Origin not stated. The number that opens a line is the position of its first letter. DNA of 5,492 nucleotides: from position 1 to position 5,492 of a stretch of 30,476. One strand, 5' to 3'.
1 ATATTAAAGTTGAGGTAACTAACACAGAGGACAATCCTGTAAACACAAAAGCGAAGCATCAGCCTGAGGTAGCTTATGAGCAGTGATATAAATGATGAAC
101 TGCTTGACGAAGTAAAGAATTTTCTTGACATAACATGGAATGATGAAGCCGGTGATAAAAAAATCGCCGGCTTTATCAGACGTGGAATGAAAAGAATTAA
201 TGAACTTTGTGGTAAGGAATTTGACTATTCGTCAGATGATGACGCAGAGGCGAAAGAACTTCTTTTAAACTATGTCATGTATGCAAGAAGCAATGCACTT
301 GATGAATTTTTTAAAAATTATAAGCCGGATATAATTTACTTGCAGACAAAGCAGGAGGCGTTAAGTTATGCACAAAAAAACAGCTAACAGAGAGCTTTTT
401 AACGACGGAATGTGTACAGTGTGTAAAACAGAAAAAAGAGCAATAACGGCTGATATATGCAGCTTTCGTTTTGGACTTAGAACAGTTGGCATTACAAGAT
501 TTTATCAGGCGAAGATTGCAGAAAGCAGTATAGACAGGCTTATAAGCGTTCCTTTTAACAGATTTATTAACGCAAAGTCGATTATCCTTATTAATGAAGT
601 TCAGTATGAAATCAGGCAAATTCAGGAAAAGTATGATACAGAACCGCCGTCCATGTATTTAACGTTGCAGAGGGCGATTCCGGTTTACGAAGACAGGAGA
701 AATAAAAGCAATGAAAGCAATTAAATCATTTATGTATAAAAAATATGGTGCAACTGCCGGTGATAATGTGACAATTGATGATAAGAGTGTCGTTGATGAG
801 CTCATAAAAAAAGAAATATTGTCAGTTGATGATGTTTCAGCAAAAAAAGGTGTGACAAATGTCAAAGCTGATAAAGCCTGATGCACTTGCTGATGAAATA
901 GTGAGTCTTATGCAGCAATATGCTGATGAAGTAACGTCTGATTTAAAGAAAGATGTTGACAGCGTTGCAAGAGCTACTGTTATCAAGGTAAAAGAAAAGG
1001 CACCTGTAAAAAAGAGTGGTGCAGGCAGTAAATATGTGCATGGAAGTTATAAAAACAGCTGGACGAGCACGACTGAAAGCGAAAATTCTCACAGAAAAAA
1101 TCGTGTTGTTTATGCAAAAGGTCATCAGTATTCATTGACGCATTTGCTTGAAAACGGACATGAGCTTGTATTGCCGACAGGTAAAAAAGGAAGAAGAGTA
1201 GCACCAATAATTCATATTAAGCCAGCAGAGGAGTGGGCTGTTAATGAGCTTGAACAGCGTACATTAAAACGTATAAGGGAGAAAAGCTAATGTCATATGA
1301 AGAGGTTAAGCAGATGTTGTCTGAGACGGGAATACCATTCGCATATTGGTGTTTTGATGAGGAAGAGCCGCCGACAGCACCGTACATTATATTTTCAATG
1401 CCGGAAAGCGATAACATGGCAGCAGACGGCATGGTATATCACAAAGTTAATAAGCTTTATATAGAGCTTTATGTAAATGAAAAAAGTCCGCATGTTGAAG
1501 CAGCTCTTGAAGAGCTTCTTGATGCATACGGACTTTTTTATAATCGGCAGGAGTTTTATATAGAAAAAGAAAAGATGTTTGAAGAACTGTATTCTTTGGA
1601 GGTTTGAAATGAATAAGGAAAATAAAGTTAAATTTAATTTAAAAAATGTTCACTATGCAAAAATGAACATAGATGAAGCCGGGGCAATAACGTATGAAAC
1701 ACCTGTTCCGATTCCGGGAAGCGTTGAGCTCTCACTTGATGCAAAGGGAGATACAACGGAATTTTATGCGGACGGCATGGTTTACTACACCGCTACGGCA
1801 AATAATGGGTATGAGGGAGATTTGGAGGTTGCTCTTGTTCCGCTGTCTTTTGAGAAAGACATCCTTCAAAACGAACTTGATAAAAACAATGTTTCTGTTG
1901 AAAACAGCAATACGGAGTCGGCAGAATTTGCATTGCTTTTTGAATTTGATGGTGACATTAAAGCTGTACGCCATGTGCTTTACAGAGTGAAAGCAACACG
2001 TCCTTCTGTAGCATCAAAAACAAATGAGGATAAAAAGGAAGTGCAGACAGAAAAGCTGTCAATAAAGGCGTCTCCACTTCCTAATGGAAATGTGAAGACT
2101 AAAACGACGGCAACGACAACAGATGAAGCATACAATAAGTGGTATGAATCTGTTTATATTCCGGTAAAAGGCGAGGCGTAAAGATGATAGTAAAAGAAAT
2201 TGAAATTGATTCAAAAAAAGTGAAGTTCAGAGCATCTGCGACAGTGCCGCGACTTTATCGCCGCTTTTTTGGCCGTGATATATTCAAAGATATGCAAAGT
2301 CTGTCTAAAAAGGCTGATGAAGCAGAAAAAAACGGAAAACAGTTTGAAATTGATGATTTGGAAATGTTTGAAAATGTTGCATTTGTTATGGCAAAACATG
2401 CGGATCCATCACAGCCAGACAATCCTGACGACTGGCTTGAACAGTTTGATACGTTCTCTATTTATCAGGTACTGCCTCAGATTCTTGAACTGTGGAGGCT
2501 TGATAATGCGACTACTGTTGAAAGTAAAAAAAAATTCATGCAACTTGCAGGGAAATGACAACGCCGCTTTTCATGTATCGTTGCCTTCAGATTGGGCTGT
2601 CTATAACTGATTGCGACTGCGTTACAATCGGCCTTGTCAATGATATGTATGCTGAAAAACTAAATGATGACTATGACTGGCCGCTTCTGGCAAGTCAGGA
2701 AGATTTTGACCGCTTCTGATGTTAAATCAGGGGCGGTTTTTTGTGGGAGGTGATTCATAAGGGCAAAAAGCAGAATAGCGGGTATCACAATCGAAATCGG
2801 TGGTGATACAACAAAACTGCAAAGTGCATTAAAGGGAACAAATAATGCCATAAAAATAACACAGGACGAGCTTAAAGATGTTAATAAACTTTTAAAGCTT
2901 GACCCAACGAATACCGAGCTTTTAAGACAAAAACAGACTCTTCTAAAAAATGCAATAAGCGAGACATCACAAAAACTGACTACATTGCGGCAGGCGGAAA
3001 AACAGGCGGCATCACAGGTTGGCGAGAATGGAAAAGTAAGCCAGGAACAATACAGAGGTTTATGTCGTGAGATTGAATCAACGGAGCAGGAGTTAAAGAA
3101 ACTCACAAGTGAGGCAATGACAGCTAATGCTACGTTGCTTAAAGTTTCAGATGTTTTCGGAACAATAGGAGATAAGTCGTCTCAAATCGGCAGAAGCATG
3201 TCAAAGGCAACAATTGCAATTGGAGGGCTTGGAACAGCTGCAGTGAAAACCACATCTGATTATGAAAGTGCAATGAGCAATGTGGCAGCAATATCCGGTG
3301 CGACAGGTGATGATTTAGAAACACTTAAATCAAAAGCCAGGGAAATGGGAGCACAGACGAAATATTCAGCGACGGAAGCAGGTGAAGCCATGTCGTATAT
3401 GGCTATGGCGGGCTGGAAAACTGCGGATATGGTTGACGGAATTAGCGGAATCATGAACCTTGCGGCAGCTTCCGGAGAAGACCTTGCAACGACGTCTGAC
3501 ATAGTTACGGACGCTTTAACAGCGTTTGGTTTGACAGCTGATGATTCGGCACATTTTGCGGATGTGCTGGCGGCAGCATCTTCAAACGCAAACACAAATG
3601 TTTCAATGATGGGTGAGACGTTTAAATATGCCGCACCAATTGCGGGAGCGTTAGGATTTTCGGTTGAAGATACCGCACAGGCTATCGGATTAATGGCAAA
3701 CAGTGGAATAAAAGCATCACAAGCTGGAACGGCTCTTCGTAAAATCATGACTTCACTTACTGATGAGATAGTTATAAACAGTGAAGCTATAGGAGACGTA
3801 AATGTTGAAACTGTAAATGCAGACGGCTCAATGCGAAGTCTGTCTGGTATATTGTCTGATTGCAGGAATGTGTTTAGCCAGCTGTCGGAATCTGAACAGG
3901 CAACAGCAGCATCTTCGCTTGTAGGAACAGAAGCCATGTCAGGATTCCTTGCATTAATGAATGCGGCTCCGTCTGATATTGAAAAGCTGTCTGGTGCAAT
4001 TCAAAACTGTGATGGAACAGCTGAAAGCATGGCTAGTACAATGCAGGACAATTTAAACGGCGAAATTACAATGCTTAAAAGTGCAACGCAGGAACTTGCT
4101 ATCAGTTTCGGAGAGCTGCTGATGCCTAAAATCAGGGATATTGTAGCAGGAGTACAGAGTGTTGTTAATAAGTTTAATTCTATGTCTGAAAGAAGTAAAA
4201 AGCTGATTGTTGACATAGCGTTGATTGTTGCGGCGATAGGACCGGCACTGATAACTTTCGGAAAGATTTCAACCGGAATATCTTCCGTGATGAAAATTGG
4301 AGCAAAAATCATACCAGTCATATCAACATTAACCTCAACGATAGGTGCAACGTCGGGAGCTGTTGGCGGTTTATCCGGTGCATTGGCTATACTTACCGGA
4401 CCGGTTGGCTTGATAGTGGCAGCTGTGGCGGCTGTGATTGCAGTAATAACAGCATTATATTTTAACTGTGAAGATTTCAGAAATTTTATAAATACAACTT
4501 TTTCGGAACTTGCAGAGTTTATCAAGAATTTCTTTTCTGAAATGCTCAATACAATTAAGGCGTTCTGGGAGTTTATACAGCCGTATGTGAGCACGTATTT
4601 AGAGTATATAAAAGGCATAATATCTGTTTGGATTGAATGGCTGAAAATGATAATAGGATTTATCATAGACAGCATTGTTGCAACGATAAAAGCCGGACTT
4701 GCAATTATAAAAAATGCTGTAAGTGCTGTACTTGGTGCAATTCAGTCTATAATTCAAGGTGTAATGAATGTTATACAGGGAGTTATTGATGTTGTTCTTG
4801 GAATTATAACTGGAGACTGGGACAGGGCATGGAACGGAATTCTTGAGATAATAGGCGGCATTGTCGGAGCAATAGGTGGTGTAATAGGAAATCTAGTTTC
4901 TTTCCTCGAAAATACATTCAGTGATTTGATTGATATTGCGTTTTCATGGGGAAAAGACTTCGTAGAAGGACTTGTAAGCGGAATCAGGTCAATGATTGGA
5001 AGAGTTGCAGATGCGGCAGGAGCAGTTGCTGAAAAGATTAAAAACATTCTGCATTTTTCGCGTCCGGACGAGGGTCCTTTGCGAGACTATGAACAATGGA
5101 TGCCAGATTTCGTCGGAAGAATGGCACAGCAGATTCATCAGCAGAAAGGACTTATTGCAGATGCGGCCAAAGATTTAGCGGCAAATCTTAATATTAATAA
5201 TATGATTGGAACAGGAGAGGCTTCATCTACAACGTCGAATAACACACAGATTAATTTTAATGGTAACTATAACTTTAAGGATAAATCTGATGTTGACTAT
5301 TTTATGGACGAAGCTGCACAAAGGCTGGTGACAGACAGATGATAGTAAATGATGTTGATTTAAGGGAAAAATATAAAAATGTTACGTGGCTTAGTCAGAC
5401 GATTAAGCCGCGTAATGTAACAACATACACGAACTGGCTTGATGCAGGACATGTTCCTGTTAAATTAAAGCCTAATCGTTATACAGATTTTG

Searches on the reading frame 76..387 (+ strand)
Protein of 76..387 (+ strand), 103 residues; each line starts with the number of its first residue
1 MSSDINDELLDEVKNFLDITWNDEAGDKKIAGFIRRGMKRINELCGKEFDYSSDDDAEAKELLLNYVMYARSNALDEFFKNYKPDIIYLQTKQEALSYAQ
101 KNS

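Call 12: search_protein_families(library=phrogs, proteins=[window:76-387:+], max_evalue=0.001)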
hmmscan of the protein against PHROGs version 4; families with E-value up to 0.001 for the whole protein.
window:76-387:+ (103 aa): 1 family
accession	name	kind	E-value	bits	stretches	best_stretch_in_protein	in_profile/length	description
phrog_749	-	unknown function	4.5e-21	75.9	1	3-101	3-96/99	-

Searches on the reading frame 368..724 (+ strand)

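Call 12: search_protein_families(library=phrogs, proteins=[window:368-724:+], max_evalue=0.001)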
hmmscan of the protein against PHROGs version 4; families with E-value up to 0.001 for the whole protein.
window:368-724:+ (118 aa): 1 family
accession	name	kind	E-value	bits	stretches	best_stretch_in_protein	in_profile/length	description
phrog_19734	-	unknown function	1.1e-18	68.6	1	11-103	7-109/120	-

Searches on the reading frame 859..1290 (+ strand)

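Call 12: search_protein_families(library=phrogs, proteins=[window:859-1290:+], max_evalue=0.001)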
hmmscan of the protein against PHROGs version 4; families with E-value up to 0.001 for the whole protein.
window:859-1290:+ (143 aa): 1 family
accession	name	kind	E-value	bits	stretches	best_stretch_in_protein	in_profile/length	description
phrog_5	-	connector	3.3e-07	31.4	1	12-139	99-205/239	tail completion or Neck1 protein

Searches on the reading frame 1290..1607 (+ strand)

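Call 12: search_protein_families(library=phrogs, proteins=[window:1290-1607:+], max_evalue=0.001)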
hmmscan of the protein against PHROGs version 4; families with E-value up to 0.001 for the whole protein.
window:1290-1607:+ (105 aa): 1 family
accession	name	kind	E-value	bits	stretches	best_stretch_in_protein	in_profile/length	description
phrog_78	-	connector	6.3e-15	56.7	1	2-102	4-112/122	tail terminator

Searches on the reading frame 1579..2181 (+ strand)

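Call 12: search_protein_families(library=phrogs, proteins=[window:1579-2181:+], max_evalue=0.001)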
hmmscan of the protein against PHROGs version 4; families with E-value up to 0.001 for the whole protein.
window:1579-2181:+ (200 aa): 3 families
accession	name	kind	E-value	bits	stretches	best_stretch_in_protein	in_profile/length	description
phrog_88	-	tail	4.4e-60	204.5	1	10-196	16-208/291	major tail protein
phrog_2645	-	tail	1.7e-05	25.2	1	50-177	43-175/270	major tail protein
phrog_2634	-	tail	0.00046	21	1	33-169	26-166/213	major tail protein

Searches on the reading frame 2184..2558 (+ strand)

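Call 12: search_protein_families(library=phrogs, proteins=[window:2184-2558:+], max_evalue=0.001)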
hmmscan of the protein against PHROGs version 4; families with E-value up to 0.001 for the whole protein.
window:2184-2558:+ (124 aa): 1 family
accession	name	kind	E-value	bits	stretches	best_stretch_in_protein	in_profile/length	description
phrog_709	-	unknown function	4.7e-36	124.9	1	3-122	2-129/133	-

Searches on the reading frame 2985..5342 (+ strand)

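Call 12: search_protein_families(library=phrogs, proteins=[window:2985-5342:+], max_evalue=0.001)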
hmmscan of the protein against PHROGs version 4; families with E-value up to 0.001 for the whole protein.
window:2985-5342:+ (785 aa): 55 families (the best 25 are shown)
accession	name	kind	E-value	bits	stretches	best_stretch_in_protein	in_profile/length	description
phrog_1533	-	tail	1.9e-149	500.7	1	13-492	166-669/1688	tail length tape measure protein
phrog_1272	-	tail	3.9e-148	496.5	2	3-530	154-718/1606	tail length tape measure protein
phrog_19074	-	unknown function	7e-126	422.8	1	77-392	142-457/1384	-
phrog_4704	-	tail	2.3e-114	384.3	1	17-492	138-619/625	tail length tape measure protein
phrog_58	-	tail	1.6e-109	369.1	1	2-778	237-1037/1544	tail length tape measure protein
phrog_991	-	tail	1.7e-102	345.2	1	28-626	227-815/1966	tail length tape measure protein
phrog_5218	-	unknown function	7e-95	320.4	1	21-516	159-674/1599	-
phrog_28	-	tail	1.5e-86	293.1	1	6-759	192-743/1228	tail length tape measure protein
phrog_1293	-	tail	2.8e-84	284.9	1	7-492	96-624/1424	tail length tape measure protein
phrog_16692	-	unknown function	1.6e-82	279.5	1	61-465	144-568/1107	-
phrog_5493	-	tail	5.2e-71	241.3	2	50-461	30-456/1102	tail length tape measure protein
phrog_9696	-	tail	1.3e-68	232.9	1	7-371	16-369/1415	tail length tape measure protein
phrog_167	-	tail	8.7e-63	213.6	1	8-679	195-815/1555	tail length tape measure protein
phrog_38390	-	tail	1.2e-48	166.9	1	54-507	22-463/1029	tail length tape measure protein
phrog_28420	-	tail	1e-44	153.9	1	54-390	24-345/906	tail length tape measure protein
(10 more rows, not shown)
